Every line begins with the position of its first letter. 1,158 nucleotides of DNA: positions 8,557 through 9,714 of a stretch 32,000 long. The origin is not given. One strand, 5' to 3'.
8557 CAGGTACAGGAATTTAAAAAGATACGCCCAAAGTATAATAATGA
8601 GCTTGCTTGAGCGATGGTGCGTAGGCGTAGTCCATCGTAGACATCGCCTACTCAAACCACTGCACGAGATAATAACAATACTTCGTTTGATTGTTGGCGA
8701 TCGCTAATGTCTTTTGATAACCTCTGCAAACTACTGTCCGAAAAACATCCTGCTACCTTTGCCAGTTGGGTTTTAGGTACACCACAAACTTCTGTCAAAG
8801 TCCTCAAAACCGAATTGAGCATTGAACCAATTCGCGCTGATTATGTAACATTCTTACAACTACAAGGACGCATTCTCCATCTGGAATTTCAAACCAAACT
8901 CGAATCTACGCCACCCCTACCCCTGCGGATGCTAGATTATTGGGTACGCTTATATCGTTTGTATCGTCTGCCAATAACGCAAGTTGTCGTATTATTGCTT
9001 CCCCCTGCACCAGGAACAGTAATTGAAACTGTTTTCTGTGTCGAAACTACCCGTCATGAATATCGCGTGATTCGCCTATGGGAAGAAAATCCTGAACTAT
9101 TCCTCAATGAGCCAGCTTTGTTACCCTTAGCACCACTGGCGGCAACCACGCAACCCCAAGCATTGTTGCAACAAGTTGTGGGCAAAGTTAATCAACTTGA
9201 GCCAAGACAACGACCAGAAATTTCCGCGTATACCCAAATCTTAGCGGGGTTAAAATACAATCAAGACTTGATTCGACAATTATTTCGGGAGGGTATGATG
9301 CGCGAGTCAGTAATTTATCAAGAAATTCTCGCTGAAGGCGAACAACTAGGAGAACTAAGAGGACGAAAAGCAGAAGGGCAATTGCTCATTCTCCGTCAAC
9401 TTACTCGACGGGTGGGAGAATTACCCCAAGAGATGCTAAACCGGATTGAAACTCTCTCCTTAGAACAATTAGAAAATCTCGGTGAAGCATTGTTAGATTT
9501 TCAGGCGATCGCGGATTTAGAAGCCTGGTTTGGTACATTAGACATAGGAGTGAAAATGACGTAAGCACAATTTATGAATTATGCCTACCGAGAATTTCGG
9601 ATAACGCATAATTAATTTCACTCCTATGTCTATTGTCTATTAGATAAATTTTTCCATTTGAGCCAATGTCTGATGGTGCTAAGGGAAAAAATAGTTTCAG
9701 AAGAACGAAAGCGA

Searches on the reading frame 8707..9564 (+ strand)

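Call 6: search_protein_families(library=pfam, proteins=[window:8707-9564:+], max_evalue=0.001)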
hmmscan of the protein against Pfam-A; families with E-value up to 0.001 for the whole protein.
window:8707-9564:+ (285 aa): 1 family
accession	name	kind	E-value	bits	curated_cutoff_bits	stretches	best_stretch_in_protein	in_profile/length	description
PF14261.11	DUF4351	-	6.8e-24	84.1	25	1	218-275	2-59/59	Domain of unknown function (DUF4351)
